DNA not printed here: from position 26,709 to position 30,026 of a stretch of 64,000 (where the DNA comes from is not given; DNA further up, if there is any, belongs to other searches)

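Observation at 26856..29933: Stand-alone tandem-TIR / Sel1 / TPR protein inserted between housekeeping operons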

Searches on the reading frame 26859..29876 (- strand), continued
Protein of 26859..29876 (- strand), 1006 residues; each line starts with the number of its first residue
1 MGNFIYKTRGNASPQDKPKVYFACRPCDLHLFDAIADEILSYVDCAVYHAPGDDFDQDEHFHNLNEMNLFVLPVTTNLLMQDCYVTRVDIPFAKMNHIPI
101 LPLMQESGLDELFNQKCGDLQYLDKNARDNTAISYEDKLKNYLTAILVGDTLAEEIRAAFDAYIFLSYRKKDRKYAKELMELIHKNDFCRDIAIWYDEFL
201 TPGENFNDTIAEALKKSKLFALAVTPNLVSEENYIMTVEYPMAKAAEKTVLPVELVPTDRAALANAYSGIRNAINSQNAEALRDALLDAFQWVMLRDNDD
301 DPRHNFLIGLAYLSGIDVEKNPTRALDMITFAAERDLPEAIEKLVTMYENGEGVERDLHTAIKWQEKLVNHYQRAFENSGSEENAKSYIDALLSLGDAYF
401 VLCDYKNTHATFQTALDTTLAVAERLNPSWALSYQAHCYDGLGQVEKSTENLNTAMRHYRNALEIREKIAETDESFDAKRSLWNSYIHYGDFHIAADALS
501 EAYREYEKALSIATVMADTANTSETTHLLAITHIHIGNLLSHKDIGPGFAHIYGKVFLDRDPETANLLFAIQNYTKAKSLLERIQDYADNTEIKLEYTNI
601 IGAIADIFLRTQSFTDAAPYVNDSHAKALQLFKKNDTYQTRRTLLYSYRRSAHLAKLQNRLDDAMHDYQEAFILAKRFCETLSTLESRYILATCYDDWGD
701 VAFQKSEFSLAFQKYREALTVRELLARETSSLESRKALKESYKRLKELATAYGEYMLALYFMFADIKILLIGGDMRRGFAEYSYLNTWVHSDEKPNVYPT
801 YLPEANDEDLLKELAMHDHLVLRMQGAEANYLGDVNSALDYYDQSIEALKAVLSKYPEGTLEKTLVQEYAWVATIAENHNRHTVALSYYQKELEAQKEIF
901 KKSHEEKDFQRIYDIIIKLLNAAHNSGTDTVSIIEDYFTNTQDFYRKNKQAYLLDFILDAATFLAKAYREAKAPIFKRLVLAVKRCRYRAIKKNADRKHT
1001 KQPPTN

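Call 19: find_encoding_contigs(protein=P0032, flank=8000, max_places=3)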
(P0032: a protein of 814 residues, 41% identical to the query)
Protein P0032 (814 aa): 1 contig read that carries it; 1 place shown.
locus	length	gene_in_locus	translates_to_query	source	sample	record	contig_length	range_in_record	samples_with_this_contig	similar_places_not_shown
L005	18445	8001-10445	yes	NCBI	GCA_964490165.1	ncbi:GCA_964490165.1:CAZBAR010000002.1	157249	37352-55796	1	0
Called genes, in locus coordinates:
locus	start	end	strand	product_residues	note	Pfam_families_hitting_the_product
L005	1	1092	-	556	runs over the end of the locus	-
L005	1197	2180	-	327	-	PF00493:MCM (weak), PF20030:bpMoxR (weak), PF01078:Mg_chelatase (faint), PF00158:Sigma54_activat (faint), PF07726:AAA_3, PF07728:AAA_5, PF17863:AAA_lid_2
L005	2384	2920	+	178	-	PF02915:Rubrerythrin, PF21349:RUBY_RBDX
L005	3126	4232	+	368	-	PF01381:HTH_3, PF12844:HTH_19, PF13560:HTH_31 (weak)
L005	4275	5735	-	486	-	PF03062:MBOAT, PF13813:MBOAT_2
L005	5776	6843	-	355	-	PF27429:LB_356 (faint)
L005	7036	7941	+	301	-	PF01156:IU_nuc_hydro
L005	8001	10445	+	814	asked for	PF13676:TIR_2, PF24885:TPR_NPHP3 (faint), PF08238:Sel1 (faint), PF10952:DUF2753 (faint), PF13176:TPR_7 (faint), PF21325:SHPRH_helical-1st (faint), PF07719:TPR_2 (faint), PF13424:TPR_12, +5 more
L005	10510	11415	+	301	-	PF01156:IU_nuc_hydro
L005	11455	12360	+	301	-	PF01156:IU_nuc_hydro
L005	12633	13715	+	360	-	PF01636:APH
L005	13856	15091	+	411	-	PF03447:NAD_binding_3, PF00742:Homoserine_dh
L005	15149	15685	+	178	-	PF14478:DUF4430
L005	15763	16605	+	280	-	PF01869:BcrAD_BadFG, PF03630:Fumble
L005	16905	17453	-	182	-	PF00005:ABC_tran, PF13304:AAA_21 (faint)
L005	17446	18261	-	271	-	PF00528:BPD_transp_1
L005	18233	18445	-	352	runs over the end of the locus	PF09084:NMT1 (weak)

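Call 41: predict_structure(alignment_id=A1)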
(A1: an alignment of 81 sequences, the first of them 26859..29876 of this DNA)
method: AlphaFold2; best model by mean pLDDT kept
length: 1006 residues; sequences in the alignment: 81
mean_pLDDT: 88.1   pTM: 0.75
mean pLDDT of the five models: 88.1, 86.1, 84.4, 84.4, 83.8
residues with pLDDT >= 90: 576; 70-90: 354; 50-70: 65; < 50: 11
segments of 3 or more residues with pLDDT < 50: 800-805
pLDDT, mean of each block of 10 residues (from residue 1): 84 84 93 95 91 84 91 94 89 84 93 86 82 79 73 84 90 88 89 78 71 86 95 92 93 96 94 94 92 75 95 85 94 98 95 90 98 97 97 97 95 98 92 97 95 92 97 95 97 88 96 96 94 96 72 64 89 97 83 94 96 95 97 91 97 97 98 95 91 97 96 95 88 86 92 82 75 52 68 66 56 81 86 91 93 86 91 93 95 93 87 89 90 85 81 79 81 79 79 75 49
secondary structure, 60 per line:
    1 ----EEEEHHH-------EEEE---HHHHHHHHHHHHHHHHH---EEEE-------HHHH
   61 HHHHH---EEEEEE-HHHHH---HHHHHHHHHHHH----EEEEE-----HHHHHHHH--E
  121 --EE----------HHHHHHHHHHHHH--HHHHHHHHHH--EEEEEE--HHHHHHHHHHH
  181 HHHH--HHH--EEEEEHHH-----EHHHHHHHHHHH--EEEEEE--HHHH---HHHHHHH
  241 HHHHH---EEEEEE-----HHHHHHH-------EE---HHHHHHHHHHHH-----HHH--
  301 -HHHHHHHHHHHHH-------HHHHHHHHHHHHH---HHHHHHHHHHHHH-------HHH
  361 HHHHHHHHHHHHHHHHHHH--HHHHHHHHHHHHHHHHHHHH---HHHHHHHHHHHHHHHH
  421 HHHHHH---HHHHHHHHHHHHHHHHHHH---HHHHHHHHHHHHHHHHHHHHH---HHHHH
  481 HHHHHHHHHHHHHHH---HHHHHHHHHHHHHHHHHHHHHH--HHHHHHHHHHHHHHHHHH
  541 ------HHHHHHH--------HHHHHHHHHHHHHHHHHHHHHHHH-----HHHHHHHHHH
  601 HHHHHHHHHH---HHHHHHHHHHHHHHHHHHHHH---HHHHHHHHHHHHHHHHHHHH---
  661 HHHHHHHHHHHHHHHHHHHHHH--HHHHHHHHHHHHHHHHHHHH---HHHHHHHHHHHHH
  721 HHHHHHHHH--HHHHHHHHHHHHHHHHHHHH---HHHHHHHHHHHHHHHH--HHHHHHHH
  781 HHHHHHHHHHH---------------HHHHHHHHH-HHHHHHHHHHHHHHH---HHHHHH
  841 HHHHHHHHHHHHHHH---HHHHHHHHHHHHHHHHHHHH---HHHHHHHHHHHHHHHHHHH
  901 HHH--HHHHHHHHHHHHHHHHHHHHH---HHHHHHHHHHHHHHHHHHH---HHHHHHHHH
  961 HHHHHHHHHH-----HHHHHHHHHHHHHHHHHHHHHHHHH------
elements in order (helices of 4 or more, strands of 3 or more residues): E5-8 E19-22 H26-42 E46-49 H57-65 E69-74 H76-80 H84-95 E100-104 H110-117 H135-147 H150-159 E162-167 H170-184 E192-196 H206-216 E219-224 H227-230 H234-245 E249-254 H260-266 H279-290 H302-314 H322-334 H338-350 H358-379 H382-401 H405-426 H430-448 H452-472 H476-495 H499-520 H523-540 H547-553 H562-585 H591-610 H614-634 H638-657 H661-682 H685-704 H708-729 H732-751 H755-770 H773-791 H807-815 H817-831 H835-855 H859-878 H882-903 H906-926 H930-948 H952-970 H976-1000

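Call 46: fold_search(model_id=the predicted structure, library=pdb)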
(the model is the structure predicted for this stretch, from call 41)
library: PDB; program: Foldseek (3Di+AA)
matches with E <= 10: 1375; with E <= 0.001: 241
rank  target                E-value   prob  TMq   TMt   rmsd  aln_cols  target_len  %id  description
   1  9hvq_Q                1.6e-10  1.00  0.16  0.18  28.4      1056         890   13  Structure of the transcribing Pol II-DSIF-PAF-SPT6-RECQL5 complex (released 2025-07-16)
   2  9rtt_Q                4.1e-10  1.00  0.17  0.19  28.7      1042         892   14  Activated Elongation Complex with IWS1 and ELOF1 (released 2025-09-03)
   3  4buj_B                2.8e-09  1.00  0.18  0.14  30.2       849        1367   10  Crystal structure of the S. cerevisiae Ski2-3-8 complex (released 2013-08-28)
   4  7qdz_B                4.0e-09  1.00  0.17  0.16  26.1      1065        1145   12  80S-bound human SKI complex in the closed state (released 2022-02-09)
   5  4buj_F                4.8e-09  1.00  0.17  0.13  31.0      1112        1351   11  Crystal structure of the S. cerevisiae Ski2-3-8 complex (released 2013-08-28)
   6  6af0_A                5.4e-09  1.00  0.14  0.16  27.8       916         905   10  Structure of Ctr9, Paf1 and Cdc73 ternary complex from Myceliophthora thermophila (released 2018-09-19)
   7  8bbe_D                8.0e-09  1.00  0.26  0.36  19.6       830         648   13  Structure of the IFT-A complex; IFT-A2 module (released 2022-12-21)
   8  7qds_B                9.6e-09  1.00  0.13  0.13  27.5       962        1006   11  Apo human SKI complex in the open state (released 2022-02-02)
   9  7qdr_B                1.4e-08  1.00  0.13  0.11  31.9      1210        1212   11  Apo human SKI complex in the closed state (released 2022-02-02)
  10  7dkh_A                1.5e-08  1.00  0.21  0.22  27.6      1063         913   11  Crystal structure of the Ctr9/Paf1/Cdc73/Rtf1 quaternary complex (released 2021-11-24)
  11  7dkh_I                1.5e-08  1.00  0.21  0.22  27.6      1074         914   12  Crystal structure of the Ctr9/Paf1/Cdc73/Rtf1 quaternary complex (released 2021-11-24)
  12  8q9t_E                2.6e-08  1.00  0.18  0.17  30.6       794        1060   11  CryoEM structure of a S. Cerevisiae Ski238 complex bound to RNA (released 2023-11-29)
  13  8j8q_C                2.6e-08  1.00  0.14  0.16  29.0       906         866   11  Structure of the four-component Paf1 complex from Saccharomyces eubayanus (released 2023-05-24)
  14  9g8r_B                4.3e-08  1.00  0.12  0.12  29.7      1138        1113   12  human SKI7-SKI238 complex in the open state (released 2024-10-16)
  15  7xn7_q                6.4e-08  1.00  0.14  0.15  29.6      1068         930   12  RNA polymerase II elongation complex containing Spt4/5, Elf1, Spt6, Spn1 and Paf1C (released 2022-09-07)
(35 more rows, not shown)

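Call 82: list_cluster_members(proteins=[P0001, P0004, P0002, P0005, P0009, P0020, P0022])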
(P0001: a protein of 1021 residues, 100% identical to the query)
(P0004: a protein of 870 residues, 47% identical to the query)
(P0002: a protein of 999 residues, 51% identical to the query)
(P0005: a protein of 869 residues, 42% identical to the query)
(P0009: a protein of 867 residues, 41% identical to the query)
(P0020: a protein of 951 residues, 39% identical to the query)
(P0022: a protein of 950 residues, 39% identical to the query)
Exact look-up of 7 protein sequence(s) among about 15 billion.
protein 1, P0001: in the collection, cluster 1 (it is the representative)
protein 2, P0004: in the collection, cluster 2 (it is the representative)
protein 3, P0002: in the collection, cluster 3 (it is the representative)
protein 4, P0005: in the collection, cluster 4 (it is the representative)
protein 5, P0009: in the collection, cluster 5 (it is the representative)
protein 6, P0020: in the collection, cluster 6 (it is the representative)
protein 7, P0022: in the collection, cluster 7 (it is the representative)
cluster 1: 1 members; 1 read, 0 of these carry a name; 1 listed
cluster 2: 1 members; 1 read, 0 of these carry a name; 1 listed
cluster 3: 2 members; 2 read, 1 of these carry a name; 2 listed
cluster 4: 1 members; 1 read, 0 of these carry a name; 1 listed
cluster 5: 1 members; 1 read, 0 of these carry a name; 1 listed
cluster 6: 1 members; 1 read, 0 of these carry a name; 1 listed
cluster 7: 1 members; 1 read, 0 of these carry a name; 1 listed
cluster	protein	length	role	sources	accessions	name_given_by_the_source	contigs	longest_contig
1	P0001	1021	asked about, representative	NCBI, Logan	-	-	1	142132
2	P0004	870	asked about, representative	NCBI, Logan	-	-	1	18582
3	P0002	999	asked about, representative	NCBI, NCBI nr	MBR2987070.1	MAG: TIR domain-containing protein [Clostridia bacterium] | TIR domain-containing protein [Clostridia bacterium]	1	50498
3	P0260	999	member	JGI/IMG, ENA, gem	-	-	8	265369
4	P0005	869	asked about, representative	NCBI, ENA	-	-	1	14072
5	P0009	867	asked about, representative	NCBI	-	-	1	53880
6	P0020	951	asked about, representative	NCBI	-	-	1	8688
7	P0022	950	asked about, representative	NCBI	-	-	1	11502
